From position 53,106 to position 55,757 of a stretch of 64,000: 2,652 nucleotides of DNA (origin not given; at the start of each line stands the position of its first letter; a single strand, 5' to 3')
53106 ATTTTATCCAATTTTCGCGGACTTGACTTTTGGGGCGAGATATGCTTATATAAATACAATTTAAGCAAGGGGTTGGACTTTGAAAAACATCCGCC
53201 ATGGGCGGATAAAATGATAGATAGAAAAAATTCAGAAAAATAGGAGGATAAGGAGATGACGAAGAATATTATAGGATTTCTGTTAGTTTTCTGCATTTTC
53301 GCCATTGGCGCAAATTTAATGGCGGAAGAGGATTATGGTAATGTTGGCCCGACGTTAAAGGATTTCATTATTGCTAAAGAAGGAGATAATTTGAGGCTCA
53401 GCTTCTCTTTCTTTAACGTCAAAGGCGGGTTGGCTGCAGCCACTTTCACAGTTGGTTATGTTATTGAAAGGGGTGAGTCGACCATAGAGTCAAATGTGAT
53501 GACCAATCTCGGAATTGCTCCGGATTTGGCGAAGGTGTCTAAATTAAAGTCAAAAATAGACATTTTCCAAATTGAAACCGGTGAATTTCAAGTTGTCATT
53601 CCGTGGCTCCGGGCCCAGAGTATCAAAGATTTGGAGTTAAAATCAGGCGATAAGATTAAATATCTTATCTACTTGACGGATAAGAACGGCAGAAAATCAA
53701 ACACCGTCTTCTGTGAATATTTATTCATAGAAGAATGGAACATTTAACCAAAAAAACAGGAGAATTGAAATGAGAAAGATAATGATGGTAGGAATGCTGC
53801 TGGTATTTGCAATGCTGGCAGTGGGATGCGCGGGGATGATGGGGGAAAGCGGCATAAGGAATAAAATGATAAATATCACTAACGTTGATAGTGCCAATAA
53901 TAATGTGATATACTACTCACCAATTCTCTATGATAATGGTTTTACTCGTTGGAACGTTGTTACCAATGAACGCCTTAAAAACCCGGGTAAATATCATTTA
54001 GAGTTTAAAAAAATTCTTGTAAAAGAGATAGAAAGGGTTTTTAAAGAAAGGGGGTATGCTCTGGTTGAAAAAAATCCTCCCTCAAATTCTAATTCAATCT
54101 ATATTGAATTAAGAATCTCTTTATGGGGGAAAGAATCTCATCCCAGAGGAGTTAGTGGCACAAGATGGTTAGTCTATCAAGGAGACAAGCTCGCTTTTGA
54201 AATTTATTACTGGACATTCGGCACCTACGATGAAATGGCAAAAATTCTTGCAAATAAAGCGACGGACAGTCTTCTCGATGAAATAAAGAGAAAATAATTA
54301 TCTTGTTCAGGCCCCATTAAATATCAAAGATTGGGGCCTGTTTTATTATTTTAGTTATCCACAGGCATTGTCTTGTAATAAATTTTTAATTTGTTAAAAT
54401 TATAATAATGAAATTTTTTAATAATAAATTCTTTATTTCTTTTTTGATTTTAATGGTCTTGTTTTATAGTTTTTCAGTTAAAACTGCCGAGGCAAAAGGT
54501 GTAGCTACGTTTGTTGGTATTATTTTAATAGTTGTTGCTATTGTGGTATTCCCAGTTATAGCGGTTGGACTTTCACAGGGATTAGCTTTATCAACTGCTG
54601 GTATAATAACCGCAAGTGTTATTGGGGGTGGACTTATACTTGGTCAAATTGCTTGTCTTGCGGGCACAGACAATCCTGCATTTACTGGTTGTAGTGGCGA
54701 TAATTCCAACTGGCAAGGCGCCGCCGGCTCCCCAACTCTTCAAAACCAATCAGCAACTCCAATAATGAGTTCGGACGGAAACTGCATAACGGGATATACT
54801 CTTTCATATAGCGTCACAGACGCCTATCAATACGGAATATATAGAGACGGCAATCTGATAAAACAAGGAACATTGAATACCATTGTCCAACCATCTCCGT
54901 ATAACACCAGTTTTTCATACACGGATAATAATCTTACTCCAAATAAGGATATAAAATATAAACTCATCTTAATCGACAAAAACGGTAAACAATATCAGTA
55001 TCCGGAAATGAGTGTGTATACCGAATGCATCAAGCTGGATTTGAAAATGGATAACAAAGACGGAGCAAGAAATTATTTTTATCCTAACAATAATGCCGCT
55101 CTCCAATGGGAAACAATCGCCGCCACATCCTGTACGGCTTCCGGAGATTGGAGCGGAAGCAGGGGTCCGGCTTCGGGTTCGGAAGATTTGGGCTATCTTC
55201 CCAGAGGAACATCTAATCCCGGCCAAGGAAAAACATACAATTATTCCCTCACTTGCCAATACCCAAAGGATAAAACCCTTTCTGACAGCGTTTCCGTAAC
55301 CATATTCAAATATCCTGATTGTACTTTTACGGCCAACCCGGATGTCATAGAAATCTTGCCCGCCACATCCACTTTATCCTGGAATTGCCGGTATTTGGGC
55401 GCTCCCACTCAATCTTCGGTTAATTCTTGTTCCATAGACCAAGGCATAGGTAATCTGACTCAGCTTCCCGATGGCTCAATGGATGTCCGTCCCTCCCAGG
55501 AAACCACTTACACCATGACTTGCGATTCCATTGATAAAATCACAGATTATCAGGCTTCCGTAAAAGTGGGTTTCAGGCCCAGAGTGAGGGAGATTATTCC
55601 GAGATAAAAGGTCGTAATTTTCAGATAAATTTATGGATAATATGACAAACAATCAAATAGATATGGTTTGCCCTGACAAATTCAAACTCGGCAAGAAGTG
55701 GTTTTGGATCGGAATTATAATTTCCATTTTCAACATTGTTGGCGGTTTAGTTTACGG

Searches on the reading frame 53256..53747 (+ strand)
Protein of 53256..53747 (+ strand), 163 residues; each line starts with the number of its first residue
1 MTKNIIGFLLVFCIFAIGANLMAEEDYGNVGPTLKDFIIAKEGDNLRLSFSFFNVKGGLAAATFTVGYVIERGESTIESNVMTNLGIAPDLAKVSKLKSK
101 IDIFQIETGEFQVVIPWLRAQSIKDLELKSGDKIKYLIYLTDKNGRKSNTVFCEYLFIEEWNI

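Call 3: search_protein_families(library=pfam, proteins=[window:53256-53747:+], max_evalue=0.1)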
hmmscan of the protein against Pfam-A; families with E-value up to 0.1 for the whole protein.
window:53256-53747:+ (163 aa): 0 families

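Call 4: search_protein_families(library=ncbifam, proteins=[window:53256-53747:+], max_evalue=0.1)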
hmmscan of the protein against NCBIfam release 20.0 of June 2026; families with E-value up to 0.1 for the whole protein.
window:53256-53747:+ (163 aa): 1 family
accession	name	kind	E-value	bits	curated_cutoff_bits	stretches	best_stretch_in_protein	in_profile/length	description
NF000063.1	Fos_BSH_Sepi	exception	0.043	13.9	300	1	93-148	60-115/142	FosB family fosfomycin resistance bacillithiol transferase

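Call 97: search_protein_families(library=padloc, proteins=[window:53256-53747:+], max_evalue=0.001)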
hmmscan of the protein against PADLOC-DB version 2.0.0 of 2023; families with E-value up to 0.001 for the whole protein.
window:53256-53747:+ (163 aa): 0 families

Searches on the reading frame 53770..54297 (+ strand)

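Call 3: search_protein_families(library=pfam, proteins=[window:53770-54297:+], max_evalue=0.1)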
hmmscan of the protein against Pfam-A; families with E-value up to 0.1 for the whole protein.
window:53770-54297:+ (175 aa): 2 families
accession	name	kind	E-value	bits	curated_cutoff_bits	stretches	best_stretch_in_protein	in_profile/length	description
PF04793.17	Herpes_BBRF1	-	0.038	13.5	25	1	38-114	55-136/286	BRRF1-like protein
PF05211.17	NLBH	-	0.078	13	24.6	0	73-100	76-103/254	Neuraminyllactose-binding hemagglutinin precursor (NLBH)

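Call 4: search_protein_families(library=ncbifam, proteins=[window:53770-54297:+], max_evalue=0.1)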
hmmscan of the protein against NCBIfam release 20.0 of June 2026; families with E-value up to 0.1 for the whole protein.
window:53770-54297:+ (175 aa): 1 family
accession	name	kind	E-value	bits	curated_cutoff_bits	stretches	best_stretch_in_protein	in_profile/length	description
TIGR04527.1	mycoplas_twoTM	subfamily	0.0023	17.7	125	1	4-83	13-88/248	MG_279/MG_280 family protein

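Call 97: search_protein_families(library=padloc, proteins=[window:53770-54297:+], max_evalue=0.001)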
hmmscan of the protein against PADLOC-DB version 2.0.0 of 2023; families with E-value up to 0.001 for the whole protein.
window:53770-54297:+ (175 aa): 0 families

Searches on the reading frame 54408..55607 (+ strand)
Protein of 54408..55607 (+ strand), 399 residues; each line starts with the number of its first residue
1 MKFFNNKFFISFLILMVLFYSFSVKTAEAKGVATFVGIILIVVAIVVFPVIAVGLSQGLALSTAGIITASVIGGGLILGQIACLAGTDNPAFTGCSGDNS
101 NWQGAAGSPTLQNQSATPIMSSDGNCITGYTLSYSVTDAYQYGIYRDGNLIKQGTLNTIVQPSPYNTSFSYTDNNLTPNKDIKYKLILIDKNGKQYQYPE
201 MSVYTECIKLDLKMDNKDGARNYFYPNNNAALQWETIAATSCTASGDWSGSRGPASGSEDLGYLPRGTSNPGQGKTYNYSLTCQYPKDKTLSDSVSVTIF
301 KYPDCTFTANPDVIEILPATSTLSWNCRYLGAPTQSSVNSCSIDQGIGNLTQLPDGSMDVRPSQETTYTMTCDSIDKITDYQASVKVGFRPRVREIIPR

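Call 21: search_protein_families(library=pfam, proteins=[window:54408-55607:+], max_evalue=1)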
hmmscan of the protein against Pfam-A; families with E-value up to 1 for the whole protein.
window:54408-55607:+ (399 aa): 0 families

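Call 97: search_protein_families(library=padloc, proteins=[window:54408-55607:+], max_evalue=0.001)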
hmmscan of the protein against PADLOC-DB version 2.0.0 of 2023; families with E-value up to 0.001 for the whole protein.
window:54408-55607:+ (399 aa): 0 families
